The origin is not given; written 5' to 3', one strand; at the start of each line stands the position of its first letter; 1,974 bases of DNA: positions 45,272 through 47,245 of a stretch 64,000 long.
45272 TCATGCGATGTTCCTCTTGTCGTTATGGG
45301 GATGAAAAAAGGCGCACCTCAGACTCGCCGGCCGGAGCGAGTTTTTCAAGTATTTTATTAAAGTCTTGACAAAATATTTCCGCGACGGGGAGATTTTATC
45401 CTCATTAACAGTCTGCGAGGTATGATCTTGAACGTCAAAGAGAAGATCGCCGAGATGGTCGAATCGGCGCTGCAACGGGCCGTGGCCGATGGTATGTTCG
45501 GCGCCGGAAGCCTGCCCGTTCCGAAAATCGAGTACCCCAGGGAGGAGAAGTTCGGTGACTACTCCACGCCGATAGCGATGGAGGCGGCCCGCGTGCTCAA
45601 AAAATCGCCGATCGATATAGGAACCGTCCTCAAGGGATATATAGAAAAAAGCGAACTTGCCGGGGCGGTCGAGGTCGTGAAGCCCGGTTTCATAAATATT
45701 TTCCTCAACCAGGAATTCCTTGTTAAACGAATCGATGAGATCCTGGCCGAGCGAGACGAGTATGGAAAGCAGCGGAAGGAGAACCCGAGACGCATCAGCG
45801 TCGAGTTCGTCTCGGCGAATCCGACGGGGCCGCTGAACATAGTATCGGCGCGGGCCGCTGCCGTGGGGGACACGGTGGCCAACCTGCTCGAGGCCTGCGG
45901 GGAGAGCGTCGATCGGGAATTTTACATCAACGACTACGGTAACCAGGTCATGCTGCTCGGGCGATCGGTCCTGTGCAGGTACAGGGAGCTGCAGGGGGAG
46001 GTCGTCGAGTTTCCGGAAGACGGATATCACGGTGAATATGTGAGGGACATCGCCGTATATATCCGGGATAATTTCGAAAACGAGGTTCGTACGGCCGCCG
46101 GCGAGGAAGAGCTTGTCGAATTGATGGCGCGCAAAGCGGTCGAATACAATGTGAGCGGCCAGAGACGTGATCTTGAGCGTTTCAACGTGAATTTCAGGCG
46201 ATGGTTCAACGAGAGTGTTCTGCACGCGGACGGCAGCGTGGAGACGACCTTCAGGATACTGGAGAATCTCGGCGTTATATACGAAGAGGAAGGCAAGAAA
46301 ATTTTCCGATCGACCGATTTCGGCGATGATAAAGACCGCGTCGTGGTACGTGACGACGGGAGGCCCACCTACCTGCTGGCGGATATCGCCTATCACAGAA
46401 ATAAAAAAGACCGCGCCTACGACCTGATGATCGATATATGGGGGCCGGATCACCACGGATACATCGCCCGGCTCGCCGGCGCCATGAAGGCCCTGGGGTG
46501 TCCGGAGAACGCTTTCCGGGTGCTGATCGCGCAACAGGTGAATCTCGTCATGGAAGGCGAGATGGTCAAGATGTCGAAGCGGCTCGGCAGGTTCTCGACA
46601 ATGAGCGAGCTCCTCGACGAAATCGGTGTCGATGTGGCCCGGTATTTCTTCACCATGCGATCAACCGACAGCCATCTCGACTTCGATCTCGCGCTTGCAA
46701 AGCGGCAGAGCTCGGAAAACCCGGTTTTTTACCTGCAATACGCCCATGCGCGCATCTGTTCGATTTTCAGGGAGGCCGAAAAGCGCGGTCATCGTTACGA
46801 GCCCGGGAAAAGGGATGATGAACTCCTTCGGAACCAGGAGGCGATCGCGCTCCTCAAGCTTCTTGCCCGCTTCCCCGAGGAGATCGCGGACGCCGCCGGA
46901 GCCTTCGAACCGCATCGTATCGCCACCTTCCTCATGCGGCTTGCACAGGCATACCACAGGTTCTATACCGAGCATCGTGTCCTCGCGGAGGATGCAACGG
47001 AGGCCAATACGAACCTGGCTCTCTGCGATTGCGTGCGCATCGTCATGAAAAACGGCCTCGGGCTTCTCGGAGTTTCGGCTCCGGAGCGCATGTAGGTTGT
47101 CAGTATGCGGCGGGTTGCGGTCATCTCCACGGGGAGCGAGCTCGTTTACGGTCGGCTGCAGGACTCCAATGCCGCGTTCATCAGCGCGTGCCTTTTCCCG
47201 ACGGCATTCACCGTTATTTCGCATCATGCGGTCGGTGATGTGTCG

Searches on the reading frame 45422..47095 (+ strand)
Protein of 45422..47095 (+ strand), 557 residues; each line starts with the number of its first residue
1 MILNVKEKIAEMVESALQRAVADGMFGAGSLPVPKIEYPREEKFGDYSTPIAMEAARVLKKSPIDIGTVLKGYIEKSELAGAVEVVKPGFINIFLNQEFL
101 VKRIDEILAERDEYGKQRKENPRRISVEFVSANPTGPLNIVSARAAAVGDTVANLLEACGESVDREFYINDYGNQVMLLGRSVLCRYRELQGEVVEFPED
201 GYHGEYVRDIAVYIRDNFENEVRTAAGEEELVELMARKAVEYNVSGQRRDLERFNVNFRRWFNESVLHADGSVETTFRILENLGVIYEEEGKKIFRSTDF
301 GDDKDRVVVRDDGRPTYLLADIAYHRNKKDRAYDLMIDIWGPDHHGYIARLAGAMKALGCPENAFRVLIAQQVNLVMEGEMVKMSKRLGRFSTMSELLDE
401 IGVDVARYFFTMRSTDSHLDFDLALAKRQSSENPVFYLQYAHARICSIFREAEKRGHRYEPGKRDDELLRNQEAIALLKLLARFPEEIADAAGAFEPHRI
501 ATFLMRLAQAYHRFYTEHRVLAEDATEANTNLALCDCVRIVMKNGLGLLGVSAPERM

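Call 31: search_protein_families(library=pfam, proteins=[window:45422-47095:+], max_evalue=0.0001)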
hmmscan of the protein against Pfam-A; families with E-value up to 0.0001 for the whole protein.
window:45422-47095:+ (557 aa): 4 families
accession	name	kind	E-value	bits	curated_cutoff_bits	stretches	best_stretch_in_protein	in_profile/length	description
PF05746.21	DALR_1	-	7.8e-35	119.9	22.3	1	438-557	1-117/117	DALR anticodon binding domain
PF03485.21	Arg_tRNA_synt_N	-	4.5e-20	72.5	21.5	1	8-95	2-85/85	Arginyl tRNA synthetase N terminal domain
PF00750.26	tRNA-synt_1d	-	7.3e-20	71.7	23.3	1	104-400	2-297/349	tRNA synthetases class I (R), catalytic domain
PF09334.17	tRNA-synt_1g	-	8.8e-05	21.9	20.1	0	380-430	324-373/391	tRNA synthetases class I (M)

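Call 43: find_homologous_proteins(query=window:45422-47095:+, max_evalue=1e-50)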
Query window:45422-47095:+ (557 aa): 8000 proteins with E <= 1e-50 among 8000 candidates; the best 120 are listed.
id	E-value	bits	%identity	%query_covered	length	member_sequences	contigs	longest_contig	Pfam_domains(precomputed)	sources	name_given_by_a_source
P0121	0.0e+0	1249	100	100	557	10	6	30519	PF05746.22,PF00750.26,PF03485.22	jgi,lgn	jgi:arginyl-tRNA synthetase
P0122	0.0e+0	1104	86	100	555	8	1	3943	PF09334.18,PF05746.22,PF00750.26,PF03485.22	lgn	-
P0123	0.0e+0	1094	86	100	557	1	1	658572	PF05746.22,PF00750.26,PF03485.22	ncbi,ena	-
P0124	0.0e+0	1049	82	100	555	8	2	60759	PF09334.18,PF05746.22,PF00750.26,PF03485.22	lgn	-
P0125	0.0e+0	1016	80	100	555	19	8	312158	PF09334.18,PF05746.22,PF00750.26,PF03485.22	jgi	-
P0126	1.1e-264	898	72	99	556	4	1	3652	PF05746.22,PF00750.26,PF03485.22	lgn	-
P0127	1.6e-264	897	71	99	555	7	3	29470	PF05746.22,PF00750.26,PF03485.22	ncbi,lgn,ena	-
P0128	4.9e-261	885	70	100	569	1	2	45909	PF05746.22,PF00750.26,PF03485.22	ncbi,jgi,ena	-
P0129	1.7e-259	880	70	100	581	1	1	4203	PF05746.22,PF00750.26,PF03485.22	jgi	jgi:arginyl-tRNA synthetase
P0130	9.4e-259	878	68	100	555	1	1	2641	PF05746.22,PF00750.26,PF03485.22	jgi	jgi:arginyl-tRNA synthetase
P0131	6.6e-258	875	68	100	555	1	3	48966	PF05746.22,PF00750.26,PF03485.22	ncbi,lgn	-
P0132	1.4e-257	874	70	100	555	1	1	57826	PF05746.22,PF00750.26,PF03485.22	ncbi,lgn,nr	ncbi:MAG: arginine--tRNA ligase [Spirochaetes bacterium]|nr:MAG: arginine--tRNA ligase [Spirochaetot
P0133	3.4e-255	866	68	99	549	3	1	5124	PF05746.22,PF00750.26,PF03485.22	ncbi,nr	ncbi:MAG TPA: arginine--tRNA ligase [Spirochaetes bacterium]|nr:arginine--tRNA ligase [Spirochaetota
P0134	2.0e-253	860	67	100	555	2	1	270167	PF05746.22,PF00750.26,PF03485.22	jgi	-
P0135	3.0e-253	860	67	99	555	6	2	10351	PF05746.22,PF00750.26,PF03485.22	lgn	-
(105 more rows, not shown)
